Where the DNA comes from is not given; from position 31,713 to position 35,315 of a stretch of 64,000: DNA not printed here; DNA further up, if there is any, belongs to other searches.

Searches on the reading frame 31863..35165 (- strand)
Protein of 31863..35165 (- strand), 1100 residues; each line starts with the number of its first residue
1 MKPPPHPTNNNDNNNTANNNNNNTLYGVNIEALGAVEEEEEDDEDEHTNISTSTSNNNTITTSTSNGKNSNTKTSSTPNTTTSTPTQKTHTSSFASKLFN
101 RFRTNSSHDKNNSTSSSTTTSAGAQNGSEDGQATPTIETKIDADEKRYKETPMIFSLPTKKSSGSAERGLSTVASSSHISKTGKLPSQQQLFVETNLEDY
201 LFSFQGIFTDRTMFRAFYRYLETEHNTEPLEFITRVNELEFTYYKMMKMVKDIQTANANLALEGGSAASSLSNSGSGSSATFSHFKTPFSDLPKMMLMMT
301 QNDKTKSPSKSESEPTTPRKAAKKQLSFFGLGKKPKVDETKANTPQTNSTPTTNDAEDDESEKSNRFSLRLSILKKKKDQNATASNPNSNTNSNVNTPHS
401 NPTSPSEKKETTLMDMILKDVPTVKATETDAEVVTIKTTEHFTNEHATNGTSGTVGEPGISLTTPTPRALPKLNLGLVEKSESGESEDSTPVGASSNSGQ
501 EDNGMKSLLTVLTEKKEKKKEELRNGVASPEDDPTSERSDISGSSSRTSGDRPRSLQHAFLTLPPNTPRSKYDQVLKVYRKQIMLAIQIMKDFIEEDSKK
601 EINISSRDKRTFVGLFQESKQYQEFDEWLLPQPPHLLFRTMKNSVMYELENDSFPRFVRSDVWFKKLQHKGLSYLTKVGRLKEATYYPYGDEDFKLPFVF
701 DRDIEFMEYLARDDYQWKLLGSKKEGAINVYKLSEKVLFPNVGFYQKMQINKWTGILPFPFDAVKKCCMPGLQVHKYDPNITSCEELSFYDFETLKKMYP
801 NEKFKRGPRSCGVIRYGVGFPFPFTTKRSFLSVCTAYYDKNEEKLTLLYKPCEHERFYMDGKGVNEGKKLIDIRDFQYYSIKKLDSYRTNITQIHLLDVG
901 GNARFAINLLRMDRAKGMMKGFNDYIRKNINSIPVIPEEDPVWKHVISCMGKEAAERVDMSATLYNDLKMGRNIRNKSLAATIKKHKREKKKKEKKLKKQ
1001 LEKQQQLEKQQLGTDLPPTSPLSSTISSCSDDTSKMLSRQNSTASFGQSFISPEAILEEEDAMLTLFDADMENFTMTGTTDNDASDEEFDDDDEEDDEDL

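Call 31: search_protein_families(library=pfam, proteins=[window:31863-35165:-], max_evalue=0.001)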
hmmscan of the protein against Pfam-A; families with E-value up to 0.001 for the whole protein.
window:31863-35165:- (1100 aa): 1 family
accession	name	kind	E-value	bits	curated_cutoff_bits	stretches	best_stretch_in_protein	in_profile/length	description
PF00615.24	RGS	-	2.5e-08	34.8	23.9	1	585-662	49-113/117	Regulator of G protein signaling domain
